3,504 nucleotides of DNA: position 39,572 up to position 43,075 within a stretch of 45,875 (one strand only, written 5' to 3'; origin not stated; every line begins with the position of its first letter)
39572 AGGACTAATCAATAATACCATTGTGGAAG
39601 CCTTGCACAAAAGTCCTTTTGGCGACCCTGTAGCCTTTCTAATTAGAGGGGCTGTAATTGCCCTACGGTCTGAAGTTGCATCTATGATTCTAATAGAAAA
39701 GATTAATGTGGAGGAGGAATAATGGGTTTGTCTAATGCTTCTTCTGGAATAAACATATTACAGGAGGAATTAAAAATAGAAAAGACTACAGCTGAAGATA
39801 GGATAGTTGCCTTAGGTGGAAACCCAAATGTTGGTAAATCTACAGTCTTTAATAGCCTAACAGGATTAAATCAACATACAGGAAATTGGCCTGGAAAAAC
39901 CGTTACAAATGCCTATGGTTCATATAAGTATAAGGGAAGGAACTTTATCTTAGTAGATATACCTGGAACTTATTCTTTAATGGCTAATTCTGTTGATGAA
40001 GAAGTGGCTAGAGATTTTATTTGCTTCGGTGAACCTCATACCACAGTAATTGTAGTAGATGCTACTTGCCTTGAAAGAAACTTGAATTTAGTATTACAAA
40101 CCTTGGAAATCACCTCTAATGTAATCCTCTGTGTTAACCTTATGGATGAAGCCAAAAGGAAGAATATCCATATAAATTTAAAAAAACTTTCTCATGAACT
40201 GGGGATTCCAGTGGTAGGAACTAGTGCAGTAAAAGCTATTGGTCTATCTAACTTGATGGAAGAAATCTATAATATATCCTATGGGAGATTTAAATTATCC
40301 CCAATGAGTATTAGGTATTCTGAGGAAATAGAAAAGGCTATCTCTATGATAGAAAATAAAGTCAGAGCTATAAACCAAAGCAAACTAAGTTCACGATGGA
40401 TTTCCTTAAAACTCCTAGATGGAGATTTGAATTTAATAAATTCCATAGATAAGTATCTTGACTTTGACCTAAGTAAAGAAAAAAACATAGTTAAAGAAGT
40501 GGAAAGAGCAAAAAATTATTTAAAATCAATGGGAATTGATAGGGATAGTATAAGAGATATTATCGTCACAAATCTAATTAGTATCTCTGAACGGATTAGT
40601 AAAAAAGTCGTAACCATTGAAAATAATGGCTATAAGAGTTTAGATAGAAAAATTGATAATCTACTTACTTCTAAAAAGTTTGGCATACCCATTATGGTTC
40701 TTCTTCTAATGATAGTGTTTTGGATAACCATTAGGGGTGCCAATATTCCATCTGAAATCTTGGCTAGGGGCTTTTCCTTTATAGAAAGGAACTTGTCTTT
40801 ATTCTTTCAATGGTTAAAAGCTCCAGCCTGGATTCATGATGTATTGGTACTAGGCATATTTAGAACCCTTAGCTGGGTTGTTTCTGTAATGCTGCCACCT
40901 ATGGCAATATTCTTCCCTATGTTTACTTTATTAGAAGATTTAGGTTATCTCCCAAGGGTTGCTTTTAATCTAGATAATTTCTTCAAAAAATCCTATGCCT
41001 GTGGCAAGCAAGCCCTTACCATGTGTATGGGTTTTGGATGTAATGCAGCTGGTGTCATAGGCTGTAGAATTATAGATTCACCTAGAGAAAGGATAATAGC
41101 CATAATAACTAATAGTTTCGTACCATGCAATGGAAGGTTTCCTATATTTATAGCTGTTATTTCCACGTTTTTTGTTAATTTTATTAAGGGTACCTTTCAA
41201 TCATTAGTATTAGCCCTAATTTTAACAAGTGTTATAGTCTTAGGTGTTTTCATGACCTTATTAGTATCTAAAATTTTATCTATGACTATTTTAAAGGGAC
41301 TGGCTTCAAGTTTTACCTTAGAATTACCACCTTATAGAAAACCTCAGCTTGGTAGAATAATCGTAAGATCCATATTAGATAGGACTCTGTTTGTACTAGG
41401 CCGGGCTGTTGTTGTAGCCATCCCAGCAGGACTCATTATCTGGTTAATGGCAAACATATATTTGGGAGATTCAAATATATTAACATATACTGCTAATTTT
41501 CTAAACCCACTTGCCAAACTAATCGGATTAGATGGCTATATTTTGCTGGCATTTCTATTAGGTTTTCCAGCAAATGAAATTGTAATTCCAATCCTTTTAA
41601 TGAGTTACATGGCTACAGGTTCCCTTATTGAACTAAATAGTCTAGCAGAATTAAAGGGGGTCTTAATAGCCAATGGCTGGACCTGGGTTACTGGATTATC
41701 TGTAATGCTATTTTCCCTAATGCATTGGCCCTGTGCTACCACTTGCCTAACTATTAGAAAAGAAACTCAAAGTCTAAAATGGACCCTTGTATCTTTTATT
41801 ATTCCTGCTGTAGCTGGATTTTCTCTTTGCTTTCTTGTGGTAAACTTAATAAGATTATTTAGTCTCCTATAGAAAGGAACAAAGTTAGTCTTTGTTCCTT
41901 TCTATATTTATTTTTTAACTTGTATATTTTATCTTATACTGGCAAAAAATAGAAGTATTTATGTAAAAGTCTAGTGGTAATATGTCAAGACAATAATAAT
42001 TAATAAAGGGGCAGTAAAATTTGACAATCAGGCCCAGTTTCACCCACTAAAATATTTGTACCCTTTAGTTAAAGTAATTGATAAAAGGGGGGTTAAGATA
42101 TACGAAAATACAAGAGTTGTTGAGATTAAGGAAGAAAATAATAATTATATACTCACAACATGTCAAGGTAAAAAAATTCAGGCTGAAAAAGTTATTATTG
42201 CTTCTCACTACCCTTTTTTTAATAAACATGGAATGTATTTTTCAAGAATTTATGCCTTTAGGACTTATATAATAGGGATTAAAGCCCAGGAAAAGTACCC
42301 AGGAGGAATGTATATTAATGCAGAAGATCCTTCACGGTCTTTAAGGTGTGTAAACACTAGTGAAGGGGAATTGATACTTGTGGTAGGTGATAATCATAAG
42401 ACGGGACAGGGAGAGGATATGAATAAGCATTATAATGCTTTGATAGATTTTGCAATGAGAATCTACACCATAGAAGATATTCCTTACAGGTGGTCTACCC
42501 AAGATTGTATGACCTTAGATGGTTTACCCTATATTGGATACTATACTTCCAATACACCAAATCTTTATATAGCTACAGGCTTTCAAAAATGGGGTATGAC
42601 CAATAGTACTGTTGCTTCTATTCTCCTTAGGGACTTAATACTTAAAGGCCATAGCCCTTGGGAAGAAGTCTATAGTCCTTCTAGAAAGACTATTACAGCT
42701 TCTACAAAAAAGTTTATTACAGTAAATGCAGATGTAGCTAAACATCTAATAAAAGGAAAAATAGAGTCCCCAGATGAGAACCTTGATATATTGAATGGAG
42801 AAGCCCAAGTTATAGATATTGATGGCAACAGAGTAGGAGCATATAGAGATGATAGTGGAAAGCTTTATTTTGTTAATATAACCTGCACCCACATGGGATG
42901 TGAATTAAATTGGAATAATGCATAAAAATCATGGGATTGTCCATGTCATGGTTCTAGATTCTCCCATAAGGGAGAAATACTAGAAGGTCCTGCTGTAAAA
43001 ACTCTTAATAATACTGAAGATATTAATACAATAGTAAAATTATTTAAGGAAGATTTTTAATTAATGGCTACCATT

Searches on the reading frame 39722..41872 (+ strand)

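Call 71: search_protein_families(library=pfam, proteins=[window:39722-41872:+], max_evalue=0.00001)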
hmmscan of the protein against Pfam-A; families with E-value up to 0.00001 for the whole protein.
window:39722-41872:+ (716 aa): 5 families
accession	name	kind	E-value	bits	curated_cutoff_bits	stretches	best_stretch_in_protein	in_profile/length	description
PF02421.24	FeoB_N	-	6.5e-58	195.1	27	1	29-182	3-156/156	Ferrous iron transport protein B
PF07670.19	Gate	-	1.2e-23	84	29.6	2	388-481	2-102/104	Nucleoside recognition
PF01926.29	MMR_HSR1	-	1.5e-18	67.4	21.9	1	29-139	2-112/113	50S ribosome-binding GTPase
PF07664.17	FeoB_C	-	2.1e-14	53.4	26.6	1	502-550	2-51/54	Ferrous iron transport protein B C terminus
PF17910.6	FeoB_Cyto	-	1.4e-13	51.5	23.4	1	199-298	1-90/90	FeoB cytosolic helical domain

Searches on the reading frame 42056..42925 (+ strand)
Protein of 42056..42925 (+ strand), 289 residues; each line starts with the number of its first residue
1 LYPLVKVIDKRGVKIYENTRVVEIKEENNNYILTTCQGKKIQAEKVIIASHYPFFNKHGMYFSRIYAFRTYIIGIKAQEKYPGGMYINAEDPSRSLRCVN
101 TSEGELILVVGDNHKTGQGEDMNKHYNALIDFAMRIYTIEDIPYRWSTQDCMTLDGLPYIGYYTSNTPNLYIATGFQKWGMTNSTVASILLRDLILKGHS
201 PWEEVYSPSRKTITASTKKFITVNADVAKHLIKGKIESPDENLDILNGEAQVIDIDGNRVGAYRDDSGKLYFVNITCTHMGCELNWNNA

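Call 71: search_protein_families(library=pfam, proteins=[window:42056-42925:+], max_evalue=0.00001)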
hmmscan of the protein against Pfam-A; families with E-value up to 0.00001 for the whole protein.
window:42056-42925:+ (289 aa): 1 family
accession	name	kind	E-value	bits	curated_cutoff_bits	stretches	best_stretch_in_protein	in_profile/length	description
PF01266.30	DAO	-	2.6e-19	70.4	27.9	1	5-192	156-351/353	FAD dependent oxidoreductase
